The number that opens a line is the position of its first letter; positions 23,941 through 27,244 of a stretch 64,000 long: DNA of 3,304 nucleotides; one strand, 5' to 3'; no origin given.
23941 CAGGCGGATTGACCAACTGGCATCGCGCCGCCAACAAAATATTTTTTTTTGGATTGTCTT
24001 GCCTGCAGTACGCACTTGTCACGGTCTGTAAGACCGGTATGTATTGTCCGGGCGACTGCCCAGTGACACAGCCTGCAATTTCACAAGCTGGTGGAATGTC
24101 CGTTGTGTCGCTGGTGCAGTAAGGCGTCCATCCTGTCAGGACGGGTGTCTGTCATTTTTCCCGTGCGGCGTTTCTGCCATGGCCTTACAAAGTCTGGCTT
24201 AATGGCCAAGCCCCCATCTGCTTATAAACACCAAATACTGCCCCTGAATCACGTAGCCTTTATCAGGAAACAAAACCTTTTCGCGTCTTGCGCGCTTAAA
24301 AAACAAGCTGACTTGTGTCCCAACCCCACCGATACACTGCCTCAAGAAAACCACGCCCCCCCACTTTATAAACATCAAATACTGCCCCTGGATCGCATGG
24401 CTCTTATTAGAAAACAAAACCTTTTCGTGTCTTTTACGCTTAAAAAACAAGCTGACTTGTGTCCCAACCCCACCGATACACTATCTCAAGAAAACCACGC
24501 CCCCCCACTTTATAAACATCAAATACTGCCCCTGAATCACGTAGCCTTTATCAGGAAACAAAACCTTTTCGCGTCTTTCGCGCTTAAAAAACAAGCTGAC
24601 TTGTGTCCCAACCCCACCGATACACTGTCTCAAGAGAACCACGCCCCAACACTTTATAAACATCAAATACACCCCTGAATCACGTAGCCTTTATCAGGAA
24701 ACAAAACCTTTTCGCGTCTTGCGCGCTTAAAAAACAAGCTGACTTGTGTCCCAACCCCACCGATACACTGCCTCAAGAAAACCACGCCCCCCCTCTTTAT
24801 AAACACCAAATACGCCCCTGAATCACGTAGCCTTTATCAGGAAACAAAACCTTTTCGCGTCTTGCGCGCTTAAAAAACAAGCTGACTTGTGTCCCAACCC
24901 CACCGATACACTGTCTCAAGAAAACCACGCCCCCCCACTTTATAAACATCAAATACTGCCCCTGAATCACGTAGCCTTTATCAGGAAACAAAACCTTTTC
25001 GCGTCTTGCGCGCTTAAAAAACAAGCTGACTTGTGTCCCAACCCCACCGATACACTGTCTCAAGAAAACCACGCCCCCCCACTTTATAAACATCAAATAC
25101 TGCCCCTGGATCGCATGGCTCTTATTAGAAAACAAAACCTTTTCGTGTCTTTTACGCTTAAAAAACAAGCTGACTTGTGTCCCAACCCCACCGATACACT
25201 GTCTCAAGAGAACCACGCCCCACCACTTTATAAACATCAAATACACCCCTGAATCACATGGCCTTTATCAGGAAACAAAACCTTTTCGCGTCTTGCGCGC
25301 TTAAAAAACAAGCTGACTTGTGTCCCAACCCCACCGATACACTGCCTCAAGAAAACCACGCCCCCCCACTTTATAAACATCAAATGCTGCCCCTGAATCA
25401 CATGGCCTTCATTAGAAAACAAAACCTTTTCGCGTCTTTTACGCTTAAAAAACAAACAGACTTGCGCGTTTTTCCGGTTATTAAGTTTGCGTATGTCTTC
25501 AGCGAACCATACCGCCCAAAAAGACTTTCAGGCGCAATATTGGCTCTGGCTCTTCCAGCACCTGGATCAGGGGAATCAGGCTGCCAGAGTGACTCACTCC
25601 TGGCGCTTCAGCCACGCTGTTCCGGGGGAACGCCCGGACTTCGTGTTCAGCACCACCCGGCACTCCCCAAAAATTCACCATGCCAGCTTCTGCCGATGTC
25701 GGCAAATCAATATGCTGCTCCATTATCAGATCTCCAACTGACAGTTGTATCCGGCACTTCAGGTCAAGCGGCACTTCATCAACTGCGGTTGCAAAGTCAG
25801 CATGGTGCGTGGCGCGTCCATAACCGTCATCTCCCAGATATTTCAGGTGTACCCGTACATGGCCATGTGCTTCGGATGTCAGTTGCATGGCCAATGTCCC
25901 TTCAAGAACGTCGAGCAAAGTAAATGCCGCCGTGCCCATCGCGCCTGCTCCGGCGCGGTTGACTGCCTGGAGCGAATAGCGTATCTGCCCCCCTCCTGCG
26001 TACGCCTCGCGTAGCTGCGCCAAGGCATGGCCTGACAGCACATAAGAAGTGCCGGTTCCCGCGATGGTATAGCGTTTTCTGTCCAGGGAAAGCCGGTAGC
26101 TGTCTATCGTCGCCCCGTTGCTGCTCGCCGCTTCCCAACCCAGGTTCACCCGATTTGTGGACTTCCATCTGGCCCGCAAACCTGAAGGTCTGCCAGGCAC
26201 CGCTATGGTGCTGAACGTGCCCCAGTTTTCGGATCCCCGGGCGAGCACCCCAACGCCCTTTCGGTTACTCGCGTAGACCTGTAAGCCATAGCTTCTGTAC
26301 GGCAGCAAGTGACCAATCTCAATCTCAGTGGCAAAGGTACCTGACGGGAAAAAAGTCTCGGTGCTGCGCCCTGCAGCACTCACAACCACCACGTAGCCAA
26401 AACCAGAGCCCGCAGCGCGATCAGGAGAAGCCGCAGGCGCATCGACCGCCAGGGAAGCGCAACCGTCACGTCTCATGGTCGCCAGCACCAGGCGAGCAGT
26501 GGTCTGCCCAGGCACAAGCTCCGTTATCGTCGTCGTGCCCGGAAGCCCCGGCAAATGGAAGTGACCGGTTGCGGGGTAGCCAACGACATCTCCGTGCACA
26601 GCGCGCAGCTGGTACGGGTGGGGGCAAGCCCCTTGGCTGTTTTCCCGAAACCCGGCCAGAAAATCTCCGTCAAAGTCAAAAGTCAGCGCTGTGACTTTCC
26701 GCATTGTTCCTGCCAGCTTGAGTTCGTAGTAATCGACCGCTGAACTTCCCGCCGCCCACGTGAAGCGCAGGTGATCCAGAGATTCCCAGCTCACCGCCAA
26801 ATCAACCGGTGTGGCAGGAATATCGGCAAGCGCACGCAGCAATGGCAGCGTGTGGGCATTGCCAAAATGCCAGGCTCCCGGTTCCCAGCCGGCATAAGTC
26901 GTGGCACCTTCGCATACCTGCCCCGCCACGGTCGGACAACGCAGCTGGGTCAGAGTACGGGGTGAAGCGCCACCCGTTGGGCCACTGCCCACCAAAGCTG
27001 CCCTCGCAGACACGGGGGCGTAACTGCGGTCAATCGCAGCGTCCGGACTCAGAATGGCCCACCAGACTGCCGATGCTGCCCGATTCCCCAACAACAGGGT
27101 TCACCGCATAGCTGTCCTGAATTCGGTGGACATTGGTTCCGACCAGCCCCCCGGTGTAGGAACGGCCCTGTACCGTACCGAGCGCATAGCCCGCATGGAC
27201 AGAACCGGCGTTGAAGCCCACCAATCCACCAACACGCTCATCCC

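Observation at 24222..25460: Array of about 8.6 copies of a 143/144-bp tandem repeat between ftsZ and the giant gene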

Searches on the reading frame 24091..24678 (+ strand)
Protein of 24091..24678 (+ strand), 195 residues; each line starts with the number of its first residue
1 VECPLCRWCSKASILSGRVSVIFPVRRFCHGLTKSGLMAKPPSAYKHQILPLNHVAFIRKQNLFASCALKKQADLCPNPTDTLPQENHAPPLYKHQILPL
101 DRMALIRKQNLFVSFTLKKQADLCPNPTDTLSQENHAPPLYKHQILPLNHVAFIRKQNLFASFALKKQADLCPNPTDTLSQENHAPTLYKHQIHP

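Call 43: search_protein_families(library=pfam, proteins=[window:24091-24678:+], max_evalue=1)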
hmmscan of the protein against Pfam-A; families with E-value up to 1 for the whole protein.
window:24091-24678:+ (195 aa): 2 families
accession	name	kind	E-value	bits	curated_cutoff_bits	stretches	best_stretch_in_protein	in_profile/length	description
PF13891.11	zf-C3Hc3H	-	0.0017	19.1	27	1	53-84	20-52/62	Potential DNA-binding domain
PF22996.2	C2H2-2nd_BIRD-IDD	-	0.05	14.1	27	0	118-128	1-11/35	BIRD-IDD transcription factor, second C2H2 zinc finger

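Call 65: find_homologous_proteins(query=window:24091-24678:+, max_evalue=0.001)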
Query window:24091-24678:+: 564 candidates shared short words with the query, none scored E <= 0.001.
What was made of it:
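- On Protein-coding repeat: No homologue in the 5.8-billion-cluster search (call 65).
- There are no homologues among 5.8 billion protein clusters (call 65).
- Tried and rejected: The translated ORF has no protein homologue (call 65).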

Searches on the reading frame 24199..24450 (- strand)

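Call 43: search_protein_families(library=pfam, proteins=[window:24199-24450:-], max_evalue=1)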
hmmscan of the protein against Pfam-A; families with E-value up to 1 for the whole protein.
window:24199-24450:- (83 aa): 1 family
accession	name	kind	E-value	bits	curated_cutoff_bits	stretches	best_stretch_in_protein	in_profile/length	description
PF00357.25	Integrin_alpha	-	0.59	10.7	20.2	1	2-10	4-12/15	Integrin alpha cytoplasmic region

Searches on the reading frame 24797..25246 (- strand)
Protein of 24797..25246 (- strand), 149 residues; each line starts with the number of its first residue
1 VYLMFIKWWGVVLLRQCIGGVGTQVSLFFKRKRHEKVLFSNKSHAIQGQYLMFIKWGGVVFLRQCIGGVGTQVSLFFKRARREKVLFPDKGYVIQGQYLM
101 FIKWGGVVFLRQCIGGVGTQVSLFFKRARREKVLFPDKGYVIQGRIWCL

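Call 43: search_protein_families(library=pfam, proteins=[window:24797-25246:-], max_evalue=1)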
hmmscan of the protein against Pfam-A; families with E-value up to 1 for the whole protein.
window:24797-25246:- (149 aa): 2 families
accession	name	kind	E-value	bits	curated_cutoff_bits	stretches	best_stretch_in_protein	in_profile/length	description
PF24635.1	DUF7632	-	0.03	14.8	27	0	26-49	27-50/95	Domain of unknown function (DUF7632)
PF08861.15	DUF1828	-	0.16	12.7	22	0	70-95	8-33/91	Domain of unknown function DUF1828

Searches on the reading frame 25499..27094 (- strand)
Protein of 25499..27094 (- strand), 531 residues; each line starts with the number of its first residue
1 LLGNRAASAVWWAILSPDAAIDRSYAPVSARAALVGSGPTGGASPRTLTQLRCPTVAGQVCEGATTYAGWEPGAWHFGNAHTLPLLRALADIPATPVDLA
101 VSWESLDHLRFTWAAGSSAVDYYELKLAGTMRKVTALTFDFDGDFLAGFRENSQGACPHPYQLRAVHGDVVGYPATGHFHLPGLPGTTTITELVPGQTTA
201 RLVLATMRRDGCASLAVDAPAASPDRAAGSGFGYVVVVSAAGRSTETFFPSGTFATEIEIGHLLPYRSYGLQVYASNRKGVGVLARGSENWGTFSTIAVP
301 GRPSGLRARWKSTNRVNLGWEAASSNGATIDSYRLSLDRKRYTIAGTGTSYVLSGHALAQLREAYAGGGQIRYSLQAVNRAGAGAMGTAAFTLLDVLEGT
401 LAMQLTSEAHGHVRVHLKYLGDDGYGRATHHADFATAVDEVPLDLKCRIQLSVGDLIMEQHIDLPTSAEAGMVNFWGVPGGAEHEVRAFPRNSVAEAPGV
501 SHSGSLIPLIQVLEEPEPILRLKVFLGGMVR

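Call 12: search_protein_families(library=pfam, proteins=[window:25499-27094:-])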
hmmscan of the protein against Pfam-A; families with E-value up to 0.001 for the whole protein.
window:25499-27094:- (531 aa): 1 family
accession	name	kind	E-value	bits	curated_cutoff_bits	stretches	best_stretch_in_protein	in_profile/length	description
PF00041.27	fn3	-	1.9e-08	34.9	25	0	302-355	2-55/84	Fibronectin type III domain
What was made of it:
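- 25499..27094 (-): 531-aa ORF (fn3) that converges on the array. It is the C-terminal part of the giant surface-protein gene, separated from the 2909-aa ORF by a frameshift. Pfam fn3 (call 12).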
